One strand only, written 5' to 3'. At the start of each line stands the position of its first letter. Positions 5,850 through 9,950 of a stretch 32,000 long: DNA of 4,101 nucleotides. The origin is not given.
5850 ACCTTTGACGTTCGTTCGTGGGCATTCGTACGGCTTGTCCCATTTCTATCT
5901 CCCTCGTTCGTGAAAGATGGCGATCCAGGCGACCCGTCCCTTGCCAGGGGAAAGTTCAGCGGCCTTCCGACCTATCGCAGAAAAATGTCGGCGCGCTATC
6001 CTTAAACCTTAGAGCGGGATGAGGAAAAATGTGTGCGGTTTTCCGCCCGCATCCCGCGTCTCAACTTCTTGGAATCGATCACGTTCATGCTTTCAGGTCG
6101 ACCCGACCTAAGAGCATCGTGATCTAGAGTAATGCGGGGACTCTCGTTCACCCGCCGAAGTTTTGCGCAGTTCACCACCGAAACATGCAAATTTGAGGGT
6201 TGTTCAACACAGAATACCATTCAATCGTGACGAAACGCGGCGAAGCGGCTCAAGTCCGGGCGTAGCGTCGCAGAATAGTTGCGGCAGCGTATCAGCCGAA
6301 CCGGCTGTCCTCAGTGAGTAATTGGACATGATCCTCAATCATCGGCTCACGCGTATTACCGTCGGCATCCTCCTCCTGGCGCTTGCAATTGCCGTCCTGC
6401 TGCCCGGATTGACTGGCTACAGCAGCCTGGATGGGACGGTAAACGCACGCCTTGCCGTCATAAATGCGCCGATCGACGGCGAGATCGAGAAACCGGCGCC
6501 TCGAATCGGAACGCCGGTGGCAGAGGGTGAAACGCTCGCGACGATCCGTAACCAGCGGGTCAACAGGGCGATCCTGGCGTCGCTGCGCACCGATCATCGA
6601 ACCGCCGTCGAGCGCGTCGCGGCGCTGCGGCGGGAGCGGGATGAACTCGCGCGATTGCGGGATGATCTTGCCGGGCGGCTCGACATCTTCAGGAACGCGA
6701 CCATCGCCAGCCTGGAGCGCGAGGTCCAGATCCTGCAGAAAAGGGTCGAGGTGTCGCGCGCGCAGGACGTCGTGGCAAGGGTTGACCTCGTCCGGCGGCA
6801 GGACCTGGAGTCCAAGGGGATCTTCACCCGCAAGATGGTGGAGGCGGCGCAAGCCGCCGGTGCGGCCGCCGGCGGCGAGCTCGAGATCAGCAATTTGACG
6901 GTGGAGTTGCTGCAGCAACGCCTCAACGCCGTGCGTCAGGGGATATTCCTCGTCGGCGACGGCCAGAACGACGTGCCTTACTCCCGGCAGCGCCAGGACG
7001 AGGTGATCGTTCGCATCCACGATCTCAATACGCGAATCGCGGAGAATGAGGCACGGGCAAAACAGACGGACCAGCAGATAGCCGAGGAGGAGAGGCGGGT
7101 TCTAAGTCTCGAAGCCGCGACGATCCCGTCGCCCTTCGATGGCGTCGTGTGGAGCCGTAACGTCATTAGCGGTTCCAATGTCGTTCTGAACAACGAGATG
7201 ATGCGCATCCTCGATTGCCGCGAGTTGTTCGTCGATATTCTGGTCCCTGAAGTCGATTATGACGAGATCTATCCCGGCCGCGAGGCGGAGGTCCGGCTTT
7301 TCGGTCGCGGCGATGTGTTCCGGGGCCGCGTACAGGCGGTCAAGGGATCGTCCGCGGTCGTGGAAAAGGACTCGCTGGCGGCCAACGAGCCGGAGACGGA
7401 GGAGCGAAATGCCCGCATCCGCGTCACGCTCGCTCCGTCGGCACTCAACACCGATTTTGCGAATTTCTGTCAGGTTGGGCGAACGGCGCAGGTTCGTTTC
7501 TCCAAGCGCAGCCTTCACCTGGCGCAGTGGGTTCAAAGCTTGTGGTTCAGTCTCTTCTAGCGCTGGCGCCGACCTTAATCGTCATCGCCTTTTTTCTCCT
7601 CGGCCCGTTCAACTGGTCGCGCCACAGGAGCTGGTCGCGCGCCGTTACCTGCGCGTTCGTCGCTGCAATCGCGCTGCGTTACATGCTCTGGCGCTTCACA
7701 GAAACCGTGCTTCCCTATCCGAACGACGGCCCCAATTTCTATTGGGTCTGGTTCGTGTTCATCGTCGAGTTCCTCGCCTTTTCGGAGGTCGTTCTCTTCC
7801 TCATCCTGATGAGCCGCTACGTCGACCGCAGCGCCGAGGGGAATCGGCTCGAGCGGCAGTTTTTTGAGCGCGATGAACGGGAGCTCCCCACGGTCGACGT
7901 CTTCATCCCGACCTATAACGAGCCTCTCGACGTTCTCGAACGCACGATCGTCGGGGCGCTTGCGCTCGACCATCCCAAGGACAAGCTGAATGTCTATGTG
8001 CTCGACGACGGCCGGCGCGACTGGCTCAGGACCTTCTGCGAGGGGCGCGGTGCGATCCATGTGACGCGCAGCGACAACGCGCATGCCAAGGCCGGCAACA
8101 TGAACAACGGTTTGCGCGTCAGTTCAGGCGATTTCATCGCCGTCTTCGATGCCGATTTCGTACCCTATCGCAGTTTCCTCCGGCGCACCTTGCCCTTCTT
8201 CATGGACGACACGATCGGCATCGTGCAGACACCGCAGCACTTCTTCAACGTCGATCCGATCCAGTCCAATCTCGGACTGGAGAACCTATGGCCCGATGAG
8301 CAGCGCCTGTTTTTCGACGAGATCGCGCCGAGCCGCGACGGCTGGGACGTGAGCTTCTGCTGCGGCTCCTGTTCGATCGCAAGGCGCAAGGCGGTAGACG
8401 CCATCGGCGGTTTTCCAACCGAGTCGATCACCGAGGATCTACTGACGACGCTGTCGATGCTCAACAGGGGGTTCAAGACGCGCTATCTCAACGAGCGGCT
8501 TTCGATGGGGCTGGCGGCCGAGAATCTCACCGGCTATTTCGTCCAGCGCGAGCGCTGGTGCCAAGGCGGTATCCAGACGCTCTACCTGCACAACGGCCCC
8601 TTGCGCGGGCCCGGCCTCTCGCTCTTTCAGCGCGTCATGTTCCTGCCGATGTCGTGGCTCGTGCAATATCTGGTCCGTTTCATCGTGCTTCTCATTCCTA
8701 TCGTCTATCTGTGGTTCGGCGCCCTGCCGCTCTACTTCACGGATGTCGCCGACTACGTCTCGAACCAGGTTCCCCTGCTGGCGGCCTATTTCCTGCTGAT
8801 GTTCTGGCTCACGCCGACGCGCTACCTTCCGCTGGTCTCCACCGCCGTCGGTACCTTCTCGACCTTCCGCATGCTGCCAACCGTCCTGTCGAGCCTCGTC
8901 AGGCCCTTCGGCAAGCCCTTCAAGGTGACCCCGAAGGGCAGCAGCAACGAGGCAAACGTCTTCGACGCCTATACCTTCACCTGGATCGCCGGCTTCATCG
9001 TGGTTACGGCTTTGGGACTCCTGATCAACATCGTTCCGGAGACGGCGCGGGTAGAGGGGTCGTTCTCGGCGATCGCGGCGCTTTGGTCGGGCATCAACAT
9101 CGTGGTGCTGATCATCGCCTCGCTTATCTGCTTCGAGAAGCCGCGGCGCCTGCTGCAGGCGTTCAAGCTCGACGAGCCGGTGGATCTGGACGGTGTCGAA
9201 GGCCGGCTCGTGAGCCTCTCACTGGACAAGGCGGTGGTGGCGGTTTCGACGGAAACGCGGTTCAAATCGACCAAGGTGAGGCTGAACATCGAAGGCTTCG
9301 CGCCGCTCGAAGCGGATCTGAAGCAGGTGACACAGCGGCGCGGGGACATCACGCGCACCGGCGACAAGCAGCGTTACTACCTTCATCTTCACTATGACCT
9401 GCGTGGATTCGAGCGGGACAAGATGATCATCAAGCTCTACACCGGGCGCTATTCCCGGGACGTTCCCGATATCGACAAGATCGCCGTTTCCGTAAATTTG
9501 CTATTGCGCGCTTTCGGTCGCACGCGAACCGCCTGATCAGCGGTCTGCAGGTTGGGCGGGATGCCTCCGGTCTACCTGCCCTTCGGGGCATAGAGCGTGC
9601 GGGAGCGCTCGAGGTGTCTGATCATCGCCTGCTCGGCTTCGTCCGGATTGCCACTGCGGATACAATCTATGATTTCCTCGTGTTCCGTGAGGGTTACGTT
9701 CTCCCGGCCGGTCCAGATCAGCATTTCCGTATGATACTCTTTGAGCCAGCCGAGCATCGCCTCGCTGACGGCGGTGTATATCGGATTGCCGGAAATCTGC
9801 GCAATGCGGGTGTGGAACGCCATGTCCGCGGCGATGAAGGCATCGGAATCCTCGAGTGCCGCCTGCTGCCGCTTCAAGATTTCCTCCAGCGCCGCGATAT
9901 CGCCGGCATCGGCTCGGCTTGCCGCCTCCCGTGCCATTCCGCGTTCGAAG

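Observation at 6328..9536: Two-gene HlyD-like plus BcsA-like GT2 polysaccharide synthase with no BcsB/BcsZ partners (bgsBA-type mixed-linkage beta-glucan machinery)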

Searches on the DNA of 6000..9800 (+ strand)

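Call 5: search_dna_similar(query=window:6000-9800:+, collection=plasmids, mode=near, max_rows=25)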
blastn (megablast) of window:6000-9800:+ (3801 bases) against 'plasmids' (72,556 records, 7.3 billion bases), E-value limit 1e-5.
Records with a match: 114; places in all: 557; records where one place covers at least 80% of the query: 86.
Best place of each record, by identity: >=99% 27; 95-99% 23; 90-95% 14; 80-90% 26; 60-80% 24.
By first word of the organism name: Sinorhizobium 88; Rhizobium 20; Ensifer 5; Pararhizobium 1.
By predicted mobility (MOB-suite, as given by PLSDB): mobilizable 57; non-mobilizable 39; conjugative 18.
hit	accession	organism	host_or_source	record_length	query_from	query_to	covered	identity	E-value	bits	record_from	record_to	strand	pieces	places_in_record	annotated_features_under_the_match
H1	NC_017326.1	Sinorhizobium meliloti SM11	-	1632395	1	3801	100%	100.0%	0e+0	7020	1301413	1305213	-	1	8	none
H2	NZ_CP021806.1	Sinorhizobium meliloti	Medicago truncatula,Single Cell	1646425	1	3801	100%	100.0%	0e+0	7020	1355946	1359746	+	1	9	none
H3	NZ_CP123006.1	Sinorhizobium meliloti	Medicago sativa,cell culture,nodules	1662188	1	3801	100%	100.0%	0e+0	7020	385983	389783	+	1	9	none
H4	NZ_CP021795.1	Sinorhizobium meliloti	Medicago sativa,Single Cell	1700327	1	3801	100%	100.0%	0e+0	7014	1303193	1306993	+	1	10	none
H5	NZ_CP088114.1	Sinorhizobium meliloti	cell culture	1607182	1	3801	100%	100.0%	0e+0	7014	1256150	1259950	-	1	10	none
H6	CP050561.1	Sinorhizobium meliloti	Melilotus officinalis,cell culture,root ...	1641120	1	3801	100%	100.0%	0e+0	7014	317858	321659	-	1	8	HlyD family efflux transporter periplasmic adaptor subunit | transcriptional regulator NanR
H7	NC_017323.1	Sinorhizobium meliloti BL225C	-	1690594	1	3801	100%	99.9%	0e+0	7009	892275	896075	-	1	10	none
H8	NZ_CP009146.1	Sinorhizobium meliloti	Medicago orbicularis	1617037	1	3801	100%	99.9%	0e+0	7009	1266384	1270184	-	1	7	none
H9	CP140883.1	Sinorhizobium meliloti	Medicago lupulina,whole organism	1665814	1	3801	100%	99.9%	0e+0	7009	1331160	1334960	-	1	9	glycosyltransferase | efflux RND transporter periplasmic adaptor subunit | transcriptional regulator NanR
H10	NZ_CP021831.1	Sinorhizobium meliloti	Medicago truncatula,Single Cell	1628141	1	3801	100%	99.9%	0e+0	6998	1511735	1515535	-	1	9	none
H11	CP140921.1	Sinorhizobium meliloti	Medicago lupulina,whole organism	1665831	1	3801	100%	99.9%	0e+0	6998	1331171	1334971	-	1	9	glycosyltransferase | efflux RND transporter periplasmic adaptor subunit | transcriptional regulator NanR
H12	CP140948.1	Sinorhizobium meliloti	Medicago lupulina,whole organism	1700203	1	3801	100%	99.9%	0e+0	6998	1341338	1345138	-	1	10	glycosyltransferase | efflux RND transporter periplasmic adaptor subunit | transcriptional regulator NanR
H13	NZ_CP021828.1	Sinorhizobium meliloti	Medicago truncatula,Single Cell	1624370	1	3801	100%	99.8%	0e+0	6975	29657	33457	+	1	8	none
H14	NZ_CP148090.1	Sinorhizobium meliloti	Medicago sativa,cell culture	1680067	1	3801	100%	99.6%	0e+0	6926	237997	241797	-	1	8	none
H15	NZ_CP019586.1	Sinorhizobium meliloti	Medicago arborea,tissue sample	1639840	1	3801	100%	99.5%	0e+0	6920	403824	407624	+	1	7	none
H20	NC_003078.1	Sinorhizobium meliloti 1021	-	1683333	1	3801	100%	99.5%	0e+0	6914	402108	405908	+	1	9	none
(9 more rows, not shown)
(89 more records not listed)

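Call 6: get_annotated_region(hit=H20, flank=7000)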
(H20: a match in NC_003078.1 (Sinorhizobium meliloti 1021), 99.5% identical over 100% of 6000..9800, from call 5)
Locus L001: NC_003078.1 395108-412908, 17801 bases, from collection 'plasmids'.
description: Sinorhizobium meliloti 1021 plasmid pSymB, complete sequence
organism: Sinorhizobium meliloti 1021 (NCBI taxid 266834)
taxonomy: Bacteria; Pseudomonadota; Alphaproteobacteria; Hyphomicrobiales; Rhizobiaceae; Sinorhizobium; Sinorhizobium meliloti; Sinorhizobium meliloti 1021
host: -; source: -; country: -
typing (MOB-suite, as given by PLSDB): mobilizable; relaxase MOBQ
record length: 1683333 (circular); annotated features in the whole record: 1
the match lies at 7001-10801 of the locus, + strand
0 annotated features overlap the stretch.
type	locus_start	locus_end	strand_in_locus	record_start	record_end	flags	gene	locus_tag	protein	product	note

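Call 19: get_annotated_region(hit=H9, flank=20000)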
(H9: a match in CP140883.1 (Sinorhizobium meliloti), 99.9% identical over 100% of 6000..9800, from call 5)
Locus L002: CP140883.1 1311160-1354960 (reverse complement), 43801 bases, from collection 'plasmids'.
description: Sinorhizobium meliloti strain ml46 plasmid pSymB, complete sequence
organism: Sinorhizobium meliloti (NCBI taxid 382)
taxonomy: Bacteria; Pseudomonadota; Alphaproteobacteria; Hyphomicrobiales; Rhizobiaceae; Sinorhizobium; Sinorhizobium meliloti
host: -; source: Medicago lupulina,whole organism; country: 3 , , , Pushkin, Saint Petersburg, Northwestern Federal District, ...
typing (MOB-suite, as given by PLSDB): mobilizable; relaxase MOBQ
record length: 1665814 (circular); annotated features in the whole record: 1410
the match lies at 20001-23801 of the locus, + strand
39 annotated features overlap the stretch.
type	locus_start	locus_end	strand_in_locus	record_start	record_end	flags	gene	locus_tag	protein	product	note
CDS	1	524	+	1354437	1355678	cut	-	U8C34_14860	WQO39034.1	ABC transporter permease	-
CDS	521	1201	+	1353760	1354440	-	-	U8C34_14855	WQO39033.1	ABC transporter ATP-binding protein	-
CDS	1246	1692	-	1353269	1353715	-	rpiB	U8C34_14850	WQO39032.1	ribose 5-phosphate isomerase B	-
CDS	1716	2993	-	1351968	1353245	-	-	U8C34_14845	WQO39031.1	TRAP transporter large permease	-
CDS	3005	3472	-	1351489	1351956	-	-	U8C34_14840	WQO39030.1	TRAP transporter small permease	-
CDS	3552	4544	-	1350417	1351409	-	-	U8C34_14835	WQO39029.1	TRAP transporter substrate-binding protein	-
CDS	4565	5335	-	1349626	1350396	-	-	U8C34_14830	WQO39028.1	FadR/GntR family transcriptional regulator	-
CDS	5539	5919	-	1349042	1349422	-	-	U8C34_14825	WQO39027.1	RidA family protein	-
CDS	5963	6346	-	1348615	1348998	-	-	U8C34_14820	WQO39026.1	RidA family protein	-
CDS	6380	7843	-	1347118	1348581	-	-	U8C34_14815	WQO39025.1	NAD-dependent succinate-semialdehyde dehydrogenase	-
CDS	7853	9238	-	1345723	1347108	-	-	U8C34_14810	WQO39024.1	aspartate aminotransferase family protein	-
CDS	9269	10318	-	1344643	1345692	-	-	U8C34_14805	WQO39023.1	ABC transporter ATP-binding protein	-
CDS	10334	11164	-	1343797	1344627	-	-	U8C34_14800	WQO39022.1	ABC transporter permease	-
CDS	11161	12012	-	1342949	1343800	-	-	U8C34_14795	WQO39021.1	ABC transporter permease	-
CDS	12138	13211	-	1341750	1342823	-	-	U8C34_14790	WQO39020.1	extracellular solute-binding protein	-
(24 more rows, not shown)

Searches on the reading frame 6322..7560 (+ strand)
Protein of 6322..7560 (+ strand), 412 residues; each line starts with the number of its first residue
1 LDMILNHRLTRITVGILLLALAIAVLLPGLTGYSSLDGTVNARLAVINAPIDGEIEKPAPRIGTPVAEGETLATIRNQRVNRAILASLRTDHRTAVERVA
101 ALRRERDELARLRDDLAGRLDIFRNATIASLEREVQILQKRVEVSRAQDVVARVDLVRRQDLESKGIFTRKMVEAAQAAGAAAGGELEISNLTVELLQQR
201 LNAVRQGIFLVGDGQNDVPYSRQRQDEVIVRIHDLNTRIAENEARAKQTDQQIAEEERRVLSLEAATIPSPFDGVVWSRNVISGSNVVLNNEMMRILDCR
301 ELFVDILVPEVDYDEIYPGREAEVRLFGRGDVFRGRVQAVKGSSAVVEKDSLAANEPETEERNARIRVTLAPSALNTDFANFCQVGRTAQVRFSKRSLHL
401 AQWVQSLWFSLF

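Call 3: search_protein_families(library=pfam, proteins=[window:6322-7560:+], max_evalue=0.01)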
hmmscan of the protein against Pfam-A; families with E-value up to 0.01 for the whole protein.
window:6322-7560:+ (412 aa): 2 families
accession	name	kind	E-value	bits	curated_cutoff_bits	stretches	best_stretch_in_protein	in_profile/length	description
PF16576.10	HlyD_D23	-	1e-14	54.8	30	1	249-341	92-185/214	Barrel-sandwich domain of CusB or HlyD membrane-fusion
PF13437.12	HlyD_3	-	3.2e-12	47.5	22.2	1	267-344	1-80/106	HlyD family secretion protein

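Call 4: search_protein_families(library=ncbifam, proteins=[window:6322-7560:+], max_evalue=0.01)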
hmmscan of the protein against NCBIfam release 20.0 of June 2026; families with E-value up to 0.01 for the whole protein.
window:6322-7560:+ (412 aa): 8 families
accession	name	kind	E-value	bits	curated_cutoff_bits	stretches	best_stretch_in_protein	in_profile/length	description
TIGR00998.1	8a0101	subfamily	3.7e-21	75.4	390.8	1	37-345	35-286/334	EmrA/EmrK family multidrug efflux transporter periplasmic adaptor subunit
TIGR00999.1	8a0102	subfamily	5.4e-15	55.2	319.3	1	241-341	64-168/271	CzcB/NccB family metal efflux transporter periplasmic adaptor subunit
TIGR01730.1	RND_mfp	subfamily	1.4e-12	47.2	94.9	1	239-341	108-211/322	efflux RND transporter periplasmic adaptor subunit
NF007785.0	PRK10476.1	equivalog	9e-09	34.6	376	1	230-351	180-293/347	multidrug transporter subunit MdtN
NF011715.0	PRK15136.1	equivalog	1.4e-06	27.2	563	1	251-340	200-292/390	multidrug efflux MFS transporter periplasmic adaptor subunit EmrA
NF002939.0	PRK03598.1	equivalog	4.4e-06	26.1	393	1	238-338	180-278/332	secretion protein HlyD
TIGR01843.1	type_I_hlyD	subfamily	4.4e-06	25.9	208.65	1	86-328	114-335/422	HlyD family type I secretion periplasmic adaptor subunit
NF007850.1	PRK10559.1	equivalog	4.7e-06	25.9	400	1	241-358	123-244/303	p-hydroxybenzoic acid efflux pump subunit AaeA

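Call 22: search_solved_structures(query=window:6328-7557:+, max_evalue=0.01)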
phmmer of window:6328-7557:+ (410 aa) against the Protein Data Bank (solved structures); distinct sequences matched with E-value up to 0.01: 3.
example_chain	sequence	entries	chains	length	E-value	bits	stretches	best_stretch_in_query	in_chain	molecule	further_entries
5nen_A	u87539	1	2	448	9.5e-06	28.3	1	37-374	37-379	Lipase C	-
4tko_B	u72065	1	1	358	0.00018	24.1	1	90-344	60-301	EmrA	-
8pjr_A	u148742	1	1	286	0.0012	21.3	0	330-362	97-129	SAKe6AC-LB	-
